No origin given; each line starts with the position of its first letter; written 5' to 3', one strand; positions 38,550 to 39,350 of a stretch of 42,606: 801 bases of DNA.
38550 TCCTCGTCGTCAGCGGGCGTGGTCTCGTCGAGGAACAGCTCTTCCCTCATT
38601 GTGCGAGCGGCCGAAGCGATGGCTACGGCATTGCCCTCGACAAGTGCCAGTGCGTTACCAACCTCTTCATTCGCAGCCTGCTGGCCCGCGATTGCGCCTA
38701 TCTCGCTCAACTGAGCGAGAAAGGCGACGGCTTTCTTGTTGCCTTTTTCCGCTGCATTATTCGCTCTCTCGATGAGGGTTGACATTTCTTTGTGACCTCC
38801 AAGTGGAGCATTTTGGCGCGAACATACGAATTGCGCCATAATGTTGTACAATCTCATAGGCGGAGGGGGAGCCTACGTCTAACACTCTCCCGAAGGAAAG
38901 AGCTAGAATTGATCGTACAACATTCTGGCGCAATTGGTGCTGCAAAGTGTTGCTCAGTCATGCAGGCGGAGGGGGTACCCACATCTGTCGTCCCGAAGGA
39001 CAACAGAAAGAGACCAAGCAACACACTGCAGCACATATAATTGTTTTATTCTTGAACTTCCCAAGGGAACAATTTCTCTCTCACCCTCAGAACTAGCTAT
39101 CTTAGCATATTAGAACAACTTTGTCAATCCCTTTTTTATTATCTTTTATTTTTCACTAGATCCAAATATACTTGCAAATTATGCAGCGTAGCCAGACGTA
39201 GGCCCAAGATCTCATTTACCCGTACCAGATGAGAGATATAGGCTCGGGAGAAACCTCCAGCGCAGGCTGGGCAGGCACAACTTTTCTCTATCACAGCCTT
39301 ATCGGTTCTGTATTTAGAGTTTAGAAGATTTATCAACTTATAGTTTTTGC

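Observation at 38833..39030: Tandem pair of structured RNA units with C-rich hairpin loops (6C-like) and covarying stems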

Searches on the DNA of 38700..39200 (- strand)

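Call 4: search_rna_families(source=window, start=38700, end=39200, threshold=evalue, max_evalue=10, show_alignments=4)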
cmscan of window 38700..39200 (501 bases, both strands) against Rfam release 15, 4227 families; matches with E-value up to 10: 4.
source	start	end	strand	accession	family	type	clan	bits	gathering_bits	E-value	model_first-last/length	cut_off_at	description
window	38710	38748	-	RF01212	sn2524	Gene; snRNA; snoRNA; CD-box;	-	16.6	44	8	68-106/109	no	Small nucleolar RNA sn2524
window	39005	39189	-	RF04184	BTnc060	Gene; sRNA;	-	15.8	228.9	5.9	1-213/213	no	Bacteroides sRNA BTnc060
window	38814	38907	-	RF02240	Xoo1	Gene; sRNA;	-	14.9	70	6.1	1-95/95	no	Xanthomonadaceae sRNA Xoo1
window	38700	38761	+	RF00084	CsrC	Gene; sRNA;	CL00106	8.5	61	3.7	193-255/255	5'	CsrC RNA family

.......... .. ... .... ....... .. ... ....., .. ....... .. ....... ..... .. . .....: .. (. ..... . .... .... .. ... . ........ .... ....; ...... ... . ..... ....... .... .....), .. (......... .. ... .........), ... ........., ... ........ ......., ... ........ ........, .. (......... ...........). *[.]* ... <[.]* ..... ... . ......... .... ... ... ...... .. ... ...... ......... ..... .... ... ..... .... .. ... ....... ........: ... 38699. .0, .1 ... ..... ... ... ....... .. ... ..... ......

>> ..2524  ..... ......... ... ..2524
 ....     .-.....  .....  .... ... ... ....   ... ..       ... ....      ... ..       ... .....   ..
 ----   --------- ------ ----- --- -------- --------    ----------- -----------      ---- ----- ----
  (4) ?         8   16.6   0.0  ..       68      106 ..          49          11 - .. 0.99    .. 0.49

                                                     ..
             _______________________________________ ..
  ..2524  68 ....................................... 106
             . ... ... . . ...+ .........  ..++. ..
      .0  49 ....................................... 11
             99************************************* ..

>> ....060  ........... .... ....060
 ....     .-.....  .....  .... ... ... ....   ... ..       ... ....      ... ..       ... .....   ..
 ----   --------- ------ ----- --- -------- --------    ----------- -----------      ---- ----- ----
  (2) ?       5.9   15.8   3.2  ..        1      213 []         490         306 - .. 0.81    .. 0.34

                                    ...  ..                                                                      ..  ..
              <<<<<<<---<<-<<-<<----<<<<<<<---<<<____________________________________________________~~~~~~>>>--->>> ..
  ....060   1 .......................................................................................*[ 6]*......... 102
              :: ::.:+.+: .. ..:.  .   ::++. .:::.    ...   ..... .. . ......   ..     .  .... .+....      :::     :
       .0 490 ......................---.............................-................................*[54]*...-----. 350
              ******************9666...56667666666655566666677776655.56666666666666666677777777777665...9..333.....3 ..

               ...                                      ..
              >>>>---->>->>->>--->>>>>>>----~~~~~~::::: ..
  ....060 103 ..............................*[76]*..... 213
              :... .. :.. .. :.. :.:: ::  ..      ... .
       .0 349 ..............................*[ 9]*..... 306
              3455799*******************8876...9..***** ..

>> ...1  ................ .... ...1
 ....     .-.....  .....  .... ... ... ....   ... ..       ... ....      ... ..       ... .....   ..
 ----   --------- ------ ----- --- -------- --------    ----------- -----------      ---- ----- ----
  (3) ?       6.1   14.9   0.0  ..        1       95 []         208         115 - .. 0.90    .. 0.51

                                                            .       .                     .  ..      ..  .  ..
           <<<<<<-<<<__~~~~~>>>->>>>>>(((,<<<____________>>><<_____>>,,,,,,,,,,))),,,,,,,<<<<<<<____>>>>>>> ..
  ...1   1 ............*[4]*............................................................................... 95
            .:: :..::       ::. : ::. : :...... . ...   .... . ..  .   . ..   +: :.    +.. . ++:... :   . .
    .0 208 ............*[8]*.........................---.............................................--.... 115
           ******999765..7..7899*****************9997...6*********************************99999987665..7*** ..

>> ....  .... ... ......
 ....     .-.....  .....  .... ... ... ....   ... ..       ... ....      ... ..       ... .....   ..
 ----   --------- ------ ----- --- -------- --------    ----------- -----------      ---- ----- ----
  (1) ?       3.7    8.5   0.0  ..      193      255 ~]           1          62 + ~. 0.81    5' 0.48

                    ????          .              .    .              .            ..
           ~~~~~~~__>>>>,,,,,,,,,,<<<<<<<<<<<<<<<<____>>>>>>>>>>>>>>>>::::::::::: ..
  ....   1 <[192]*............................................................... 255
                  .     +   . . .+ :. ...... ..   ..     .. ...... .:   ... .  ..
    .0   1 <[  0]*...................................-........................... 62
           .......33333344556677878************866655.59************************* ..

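Call 41: search_dna_similar(query=window:38786-39130:-, collection=phages, mode=distant, max_evalue=1)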
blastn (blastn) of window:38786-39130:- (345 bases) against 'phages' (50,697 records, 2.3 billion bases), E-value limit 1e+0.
Records with a match: 1; places in all: 1; records where one place covers at least 80% of the query: 0.
Best place of each record, by identity: 95-99% 1.
By first word of the organism name: Escherichia 1.
By host as written in the record: Escherichia coli 1.
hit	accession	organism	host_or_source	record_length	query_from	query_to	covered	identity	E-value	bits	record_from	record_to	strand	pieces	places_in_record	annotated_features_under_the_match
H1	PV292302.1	Escherichia phage Jgk1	Escherichia coli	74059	25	50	8%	96.2%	1e-1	44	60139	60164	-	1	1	record has no annotation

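Call 42: search_dna_similar(query=window:38786-39130:-, collection=plasmids, mode=distant, max_evalue=1)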
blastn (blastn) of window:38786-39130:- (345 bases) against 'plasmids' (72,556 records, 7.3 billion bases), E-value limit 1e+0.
No match.

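Call 52: build_rna_model(alignment_id=A4, structure=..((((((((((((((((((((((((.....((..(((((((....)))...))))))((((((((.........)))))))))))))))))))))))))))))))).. )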
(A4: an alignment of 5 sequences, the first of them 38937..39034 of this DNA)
Model R1 built from alignment A4 (5 sequences, 109 columns); structure: as given.
model positions 100; base pairs 41; branch points 1; effective number of sequences 0.92; information 0.59 bits per position. Calibrated on 0.2 Mb of random sequence (short: E-values are rough).
structure used (alignment columns):
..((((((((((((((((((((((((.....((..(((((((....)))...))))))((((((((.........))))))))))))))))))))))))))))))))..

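Call 53: search_with_rna_model(model_id=R1, sources=[window, L155, L003, L141, L156, L157, L002], max_evalue=10, show_alignments=3)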
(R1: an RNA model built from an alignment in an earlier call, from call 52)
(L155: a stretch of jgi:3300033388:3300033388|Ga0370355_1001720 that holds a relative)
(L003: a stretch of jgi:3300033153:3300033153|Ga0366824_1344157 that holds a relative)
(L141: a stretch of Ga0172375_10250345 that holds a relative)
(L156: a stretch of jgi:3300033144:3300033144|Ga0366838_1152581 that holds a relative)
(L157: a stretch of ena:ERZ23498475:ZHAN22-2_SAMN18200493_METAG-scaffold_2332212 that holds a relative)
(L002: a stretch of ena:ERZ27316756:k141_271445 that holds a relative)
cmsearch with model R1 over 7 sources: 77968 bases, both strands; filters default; matches with E-value up to 10: 18.
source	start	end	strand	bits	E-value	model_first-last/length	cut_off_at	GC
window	38936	39035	-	100.4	1e-24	1-100/100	no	0.56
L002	3933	4032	+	100.4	1e-24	1-100/100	no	0.56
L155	6700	6797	-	86.1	8.3e-21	1-100/100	no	0.52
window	38830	38934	-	85.2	1.4e-20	1-100/100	no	0.48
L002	4034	4138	+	85.2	1.4e-20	1-100/100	no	0.48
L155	6594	6698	-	83.6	3.9e-20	1-100/100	no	0.46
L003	77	181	+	83.6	3.9e-20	1-100/100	no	0.46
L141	825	896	+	55.6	1.6e-12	1-100/100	no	0.61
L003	1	75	+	47.7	2.2e-10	24-100/100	5'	0.55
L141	475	565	+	43.7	2.8e-09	1-100/100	no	0.6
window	38830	38934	+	39.2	4.5e-08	1-100/100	no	0.48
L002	4034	4138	-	39.2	4.5e-08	1-100/100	no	0.48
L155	6594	6698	+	39.1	4.8e-08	1-100/100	no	0.46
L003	77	181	-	39.1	4.8e-08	1-100/100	no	0.46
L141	825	896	-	38.2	8.5e-08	1-100/100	no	0.61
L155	6700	6797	+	29.5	2.1e-05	1-100/100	no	0.52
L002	3933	4032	-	27.7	6.1e-05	1-100/100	no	0.56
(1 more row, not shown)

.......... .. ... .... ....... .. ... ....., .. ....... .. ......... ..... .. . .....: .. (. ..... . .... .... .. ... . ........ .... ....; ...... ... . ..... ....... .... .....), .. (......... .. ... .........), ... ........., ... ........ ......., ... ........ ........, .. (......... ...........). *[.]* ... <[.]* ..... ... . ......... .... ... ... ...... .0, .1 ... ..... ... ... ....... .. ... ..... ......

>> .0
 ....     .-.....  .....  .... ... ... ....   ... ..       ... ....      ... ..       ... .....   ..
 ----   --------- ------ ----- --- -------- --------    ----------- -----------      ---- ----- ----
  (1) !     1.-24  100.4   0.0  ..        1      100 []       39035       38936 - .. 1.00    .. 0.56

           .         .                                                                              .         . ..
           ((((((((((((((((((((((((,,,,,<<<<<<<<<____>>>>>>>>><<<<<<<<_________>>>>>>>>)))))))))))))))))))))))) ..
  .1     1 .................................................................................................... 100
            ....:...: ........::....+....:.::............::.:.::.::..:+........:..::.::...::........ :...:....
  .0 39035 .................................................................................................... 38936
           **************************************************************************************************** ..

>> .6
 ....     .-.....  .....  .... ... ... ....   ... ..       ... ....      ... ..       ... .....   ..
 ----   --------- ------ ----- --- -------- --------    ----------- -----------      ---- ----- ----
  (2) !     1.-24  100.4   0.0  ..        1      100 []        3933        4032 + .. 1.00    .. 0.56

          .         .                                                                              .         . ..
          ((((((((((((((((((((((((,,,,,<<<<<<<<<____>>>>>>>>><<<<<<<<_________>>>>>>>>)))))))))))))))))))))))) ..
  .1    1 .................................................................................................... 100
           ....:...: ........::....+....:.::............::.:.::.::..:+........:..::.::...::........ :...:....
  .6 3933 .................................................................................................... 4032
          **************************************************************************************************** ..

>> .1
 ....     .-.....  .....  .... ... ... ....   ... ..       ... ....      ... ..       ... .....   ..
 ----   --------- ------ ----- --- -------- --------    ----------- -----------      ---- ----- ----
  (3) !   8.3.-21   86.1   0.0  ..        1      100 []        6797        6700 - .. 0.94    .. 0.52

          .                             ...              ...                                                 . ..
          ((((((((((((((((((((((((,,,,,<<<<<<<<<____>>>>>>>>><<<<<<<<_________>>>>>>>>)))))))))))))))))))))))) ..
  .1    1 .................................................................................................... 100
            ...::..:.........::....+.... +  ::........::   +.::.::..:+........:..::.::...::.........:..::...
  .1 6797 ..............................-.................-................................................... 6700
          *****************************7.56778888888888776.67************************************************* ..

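Call 55: search_with_rna_model(model_id=R1, source=L141, max_evalue=0.001, show_alignments=2)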
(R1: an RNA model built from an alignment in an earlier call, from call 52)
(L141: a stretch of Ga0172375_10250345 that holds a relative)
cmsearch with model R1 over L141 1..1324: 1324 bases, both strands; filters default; matches with E-value up to 0.001: 3.
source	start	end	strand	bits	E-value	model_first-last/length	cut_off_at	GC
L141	825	896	+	55.6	2.7e-14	1-100/100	no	0.61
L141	475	565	+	43.7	4.8e-11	1-100/100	no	0.6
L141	825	896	-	38.2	1.4e-09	1-100/100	no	0.61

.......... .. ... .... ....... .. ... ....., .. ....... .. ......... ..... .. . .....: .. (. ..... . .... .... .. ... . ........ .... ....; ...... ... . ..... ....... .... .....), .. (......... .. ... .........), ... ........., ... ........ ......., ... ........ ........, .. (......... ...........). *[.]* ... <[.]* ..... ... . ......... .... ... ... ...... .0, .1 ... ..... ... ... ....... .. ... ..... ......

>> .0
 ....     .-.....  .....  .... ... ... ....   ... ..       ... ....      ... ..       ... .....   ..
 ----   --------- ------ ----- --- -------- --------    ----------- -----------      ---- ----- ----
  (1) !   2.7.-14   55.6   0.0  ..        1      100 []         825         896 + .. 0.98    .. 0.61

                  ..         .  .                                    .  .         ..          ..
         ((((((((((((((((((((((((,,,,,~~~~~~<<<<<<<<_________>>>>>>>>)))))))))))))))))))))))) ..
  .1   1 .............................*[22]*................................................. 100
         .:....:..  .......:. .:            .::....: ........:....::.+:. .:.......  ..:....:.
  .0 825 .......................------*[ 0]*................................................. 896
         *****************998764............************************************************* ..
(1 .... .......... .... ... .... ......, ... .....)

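Call 58: search_with_rna_model(model_id=R1, sources=[L001, L004, L005, L006, L007, L008, L009, L010, L011, L012, L013, L014, L015, L016, L017, L018, L019, L020, L021, L022, L023, L024, L025, L026, L027, L028, L029, L030, L031, L032, L033, L034, L035, L036, L037, L038, L039, L040, L041, L042, L043, L044, L045, L046, L047, L048, L049, L050, L051, L052, L053, L054, L055, L056, L057, L058, L059, L060, L061, L062, L063, L064, L065, L066, L067, L068, L069, L070, L071, L072, L073, L074, L075, L076, L077, L078, L079, L080, L081, L082, L083, L084, L085, L086, L087, L088, L089, L090, L091, L092, L093, L094, L095, L096, L097, L098, L099, L100], max_evalue=1)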
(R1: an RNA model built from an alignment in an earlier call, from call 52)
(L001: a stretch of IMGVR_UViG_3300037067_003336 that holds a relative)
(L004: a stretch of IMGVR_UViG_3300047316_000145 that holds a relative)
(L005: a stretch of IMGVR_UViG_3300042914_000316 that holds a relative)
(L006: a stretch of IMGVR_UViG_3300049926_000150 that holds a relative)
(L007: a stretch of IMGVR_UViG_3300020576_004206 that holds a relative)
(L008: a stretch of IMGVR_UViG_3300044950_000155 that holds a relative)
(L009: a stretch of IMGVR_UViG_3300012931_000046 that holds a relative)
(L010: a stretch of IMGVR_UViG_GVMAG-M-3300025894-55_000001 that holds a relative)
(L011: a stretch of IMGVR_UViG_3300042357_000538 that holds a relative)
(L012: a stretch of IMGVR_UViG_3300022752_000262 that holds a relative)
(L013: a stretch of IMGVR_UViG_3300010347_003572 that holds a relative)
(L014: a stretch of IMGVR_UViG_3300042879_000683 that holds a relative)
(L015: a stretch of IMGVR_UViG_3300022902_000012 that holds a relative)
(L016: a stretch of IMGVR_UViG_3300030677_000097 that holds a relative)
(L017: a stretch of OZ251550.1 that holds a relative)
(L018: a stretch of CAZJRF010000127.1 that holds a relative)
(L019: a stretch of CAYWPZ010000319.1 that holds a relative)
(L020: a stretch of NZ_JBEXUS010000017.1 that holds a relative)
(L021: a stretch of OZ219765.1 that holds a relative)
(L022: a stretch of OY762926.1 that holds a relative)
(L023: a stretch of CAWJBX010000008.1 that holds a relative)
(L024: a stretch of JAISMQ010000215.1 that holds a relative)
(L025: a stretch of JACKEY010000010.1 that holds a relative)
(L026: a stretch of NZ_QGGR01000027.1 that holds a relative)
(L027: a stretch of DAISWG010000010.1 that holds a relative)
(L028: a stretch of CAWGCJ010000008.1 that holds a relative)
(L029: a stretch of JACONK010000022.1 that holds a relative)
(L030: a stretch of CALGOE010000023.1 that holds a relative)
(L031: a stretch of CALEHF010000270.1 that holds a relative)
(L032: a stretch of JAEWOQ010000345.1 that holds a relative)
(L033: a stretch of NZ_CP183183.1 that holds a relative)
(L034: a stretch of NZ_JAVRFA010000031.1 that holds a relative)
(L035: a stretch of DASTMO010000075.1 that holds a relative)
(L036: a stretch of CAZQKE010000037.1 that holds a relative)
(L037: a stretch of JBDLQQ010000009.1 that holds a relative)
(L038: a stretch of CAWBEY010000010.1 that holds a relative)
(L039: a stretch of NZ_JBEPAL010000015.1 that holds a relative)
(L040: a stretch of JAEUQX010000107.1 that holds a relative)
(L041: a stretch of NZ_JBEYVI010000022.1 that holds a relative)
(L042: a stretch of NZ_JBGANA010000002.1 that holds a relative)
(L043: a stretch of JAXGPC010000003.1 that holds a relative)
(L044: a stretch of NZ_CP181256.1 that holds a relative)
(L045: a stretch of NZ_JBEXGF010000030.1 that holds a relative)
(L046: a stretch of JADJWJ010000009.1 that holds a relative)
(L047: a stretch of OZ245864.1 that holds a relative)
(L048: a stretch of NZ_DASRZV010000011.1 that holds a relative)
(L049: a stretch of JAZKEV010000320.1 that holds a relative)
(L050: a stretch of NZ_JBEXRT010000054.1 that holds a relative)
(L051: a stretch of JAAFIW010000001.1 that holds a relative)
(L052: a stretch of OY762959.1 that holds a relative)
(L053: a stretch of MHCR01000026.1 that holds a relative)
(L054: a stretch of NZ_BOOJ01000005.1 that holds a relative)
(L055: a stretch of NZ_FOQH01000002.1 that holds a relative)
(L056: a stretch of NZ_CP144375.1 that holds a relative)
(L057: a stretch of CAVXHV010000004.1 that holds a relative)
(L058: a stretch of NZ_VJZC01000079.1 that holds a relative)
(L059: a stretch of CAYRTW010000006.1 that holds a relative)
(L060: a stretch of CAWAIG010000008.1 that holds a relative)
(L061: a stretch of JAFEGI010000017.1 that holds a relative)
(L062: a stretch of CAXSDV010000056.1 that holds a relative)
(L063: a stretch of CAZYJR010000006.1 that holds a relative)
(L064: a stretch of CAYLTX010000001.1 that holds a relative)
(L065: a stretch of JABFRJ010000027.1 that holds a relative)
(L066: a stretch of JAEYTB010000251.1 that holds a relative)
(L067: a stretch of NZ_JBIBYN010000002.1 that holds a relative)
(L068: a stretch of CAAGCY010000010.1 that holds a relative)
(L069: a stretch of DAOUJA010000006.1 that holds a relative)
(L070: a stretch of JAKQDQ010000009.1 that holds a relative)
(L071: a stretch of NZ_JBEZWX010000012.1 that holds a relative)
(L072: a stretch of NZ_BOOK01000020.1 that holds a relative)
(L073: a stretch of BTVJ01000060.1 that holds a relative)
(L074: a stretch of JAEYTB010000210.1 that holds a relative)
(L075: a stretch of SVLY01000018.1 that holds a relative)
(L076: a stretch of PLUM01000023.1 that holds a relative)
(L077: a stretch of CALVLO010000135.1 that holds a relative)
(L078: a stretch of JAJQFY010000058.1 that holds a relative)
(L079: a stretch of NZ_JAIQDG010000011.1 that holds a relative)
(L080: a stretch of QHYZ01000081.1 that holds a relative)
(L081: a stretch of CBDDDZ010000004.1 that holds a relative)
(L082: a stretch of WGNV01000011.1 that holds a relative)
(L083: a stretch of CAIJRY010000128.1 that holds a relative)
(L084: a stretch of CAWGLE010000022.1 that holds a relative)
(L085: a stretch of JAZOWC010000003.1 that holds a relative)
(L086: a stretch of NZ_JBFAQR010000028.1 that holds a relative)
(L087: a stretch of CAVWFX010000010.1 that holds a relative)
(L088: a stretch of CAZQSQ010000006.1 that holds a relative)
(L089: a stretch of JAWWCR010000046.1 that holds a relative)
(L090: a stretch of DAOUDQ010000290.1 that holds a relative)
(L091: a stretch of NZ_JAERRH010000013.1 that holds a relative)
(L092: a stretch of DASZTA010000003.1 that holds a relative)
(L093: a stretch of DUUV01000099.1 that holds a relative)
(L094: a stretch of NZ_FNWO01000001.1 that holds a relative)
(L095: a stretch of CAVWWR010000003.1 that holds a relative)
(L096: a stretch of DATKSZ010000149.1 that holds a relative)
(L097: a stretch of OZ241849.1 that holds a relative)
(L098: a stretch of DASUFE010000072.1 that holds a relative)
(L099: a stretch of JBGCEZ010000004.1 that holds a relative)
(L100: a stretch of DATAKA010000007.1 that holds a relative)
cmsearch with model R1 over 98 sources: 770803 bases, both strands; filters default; matches with E-value up to 1: 3.
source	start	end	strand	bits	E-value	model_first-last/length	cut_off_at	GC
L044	519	567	-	21.4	0.033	1-100/100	no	0.71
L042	5544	5622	+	18.3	0.23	1-100/100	no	0.61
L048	18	105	+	17.8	0.3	1-100/100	no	0.75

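Call 59: search_with_rna_model(model_id=R1, sources=[L101, L102, L103, L104, L105, L106, L107, L108, L109, L110, L111, L112, L113, L114, L115, L116, L117, L118, L119, L120, L121, L122, L123, L124, L125, L126, L127, L128, L129, L130, L131, L132, L133, L134, L135, L136, L137, L138, L139, L140, L142, L143, L144, L145, L146, L147, L148, L149, L150, L151, L152, L153, L154], max_evalue=1)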
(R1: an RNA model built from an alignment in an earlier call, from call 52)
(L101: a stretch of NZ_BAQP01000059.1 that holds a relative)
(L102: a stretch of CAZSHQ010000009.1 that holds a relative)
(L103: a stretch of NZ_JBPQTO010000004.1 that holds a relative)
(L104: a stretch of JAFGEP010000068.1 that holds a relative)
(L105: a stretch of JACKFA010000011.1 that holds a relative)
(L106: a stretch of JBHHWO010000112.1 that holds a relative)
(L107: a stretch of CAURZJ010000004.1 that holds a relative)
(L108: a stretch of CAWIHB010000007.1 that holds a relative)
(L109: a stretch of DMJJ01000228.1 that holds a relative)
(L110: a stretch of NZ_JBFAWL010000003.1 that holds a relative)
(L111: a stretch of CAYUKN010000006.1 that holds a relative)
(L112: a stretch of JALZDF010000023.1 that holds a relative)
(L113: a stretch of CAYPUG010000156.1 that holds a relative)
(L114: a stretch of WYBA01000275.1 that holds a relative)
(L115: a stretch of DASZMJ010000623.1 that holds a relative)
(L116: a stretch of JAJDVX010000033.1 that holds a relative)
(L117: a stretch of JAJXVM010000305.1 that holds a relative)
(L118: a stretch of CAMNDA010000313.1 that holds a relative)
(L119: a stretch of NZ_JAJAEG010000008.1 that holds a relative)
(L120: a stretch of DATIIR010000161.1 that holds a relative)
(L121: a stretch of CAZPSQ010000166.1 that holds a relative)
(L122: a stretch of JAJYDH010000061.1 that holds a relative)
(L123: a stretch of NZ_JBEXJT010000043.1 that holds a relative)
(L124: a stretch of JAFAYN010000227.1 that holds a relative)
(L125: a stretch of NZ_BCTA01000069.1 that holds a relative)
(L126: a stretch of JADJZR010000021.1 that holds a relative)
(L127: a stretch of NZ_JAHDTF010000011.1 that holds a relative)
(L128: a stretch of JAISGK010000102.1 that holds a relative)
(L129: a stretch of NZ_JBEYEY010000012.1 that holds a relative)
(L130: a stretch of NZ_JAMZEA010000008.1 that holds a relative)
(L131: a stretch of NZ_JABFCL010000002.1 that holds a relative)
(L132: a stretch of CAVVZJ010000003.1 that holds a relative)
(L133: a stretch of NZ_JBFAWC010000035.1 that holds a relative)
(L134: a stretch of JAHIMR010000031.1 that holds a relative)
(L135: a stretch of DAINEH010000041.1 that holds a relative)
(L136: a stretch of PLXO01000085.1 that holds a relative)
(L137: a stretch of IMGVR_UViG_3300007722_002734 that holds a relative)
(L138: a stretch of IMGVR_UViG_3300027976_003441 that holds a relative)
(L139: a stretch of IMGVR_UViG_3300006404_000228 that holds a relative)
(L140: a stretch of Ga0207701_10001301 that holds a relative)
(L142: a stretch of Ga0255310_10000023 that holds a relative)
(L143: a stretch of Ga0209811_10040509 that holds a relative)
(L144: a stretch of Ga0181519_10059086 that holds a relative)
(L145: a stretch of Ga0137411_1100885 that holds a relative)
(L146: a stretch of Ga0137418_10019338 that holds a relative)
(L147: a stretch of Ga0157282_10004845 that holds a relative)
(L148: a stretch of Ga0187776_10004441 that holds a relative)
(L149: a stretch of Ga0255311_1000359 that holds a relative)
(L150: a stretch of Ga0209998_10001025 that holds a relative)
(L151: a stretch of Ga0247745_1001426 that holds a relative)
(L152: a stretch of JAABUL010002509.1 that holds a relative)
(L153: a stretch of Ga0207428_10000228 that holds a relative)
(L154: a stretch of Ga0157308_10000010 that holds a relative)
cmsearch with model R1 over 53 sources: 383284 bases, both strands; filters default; matches with E-value up to 1: 0.
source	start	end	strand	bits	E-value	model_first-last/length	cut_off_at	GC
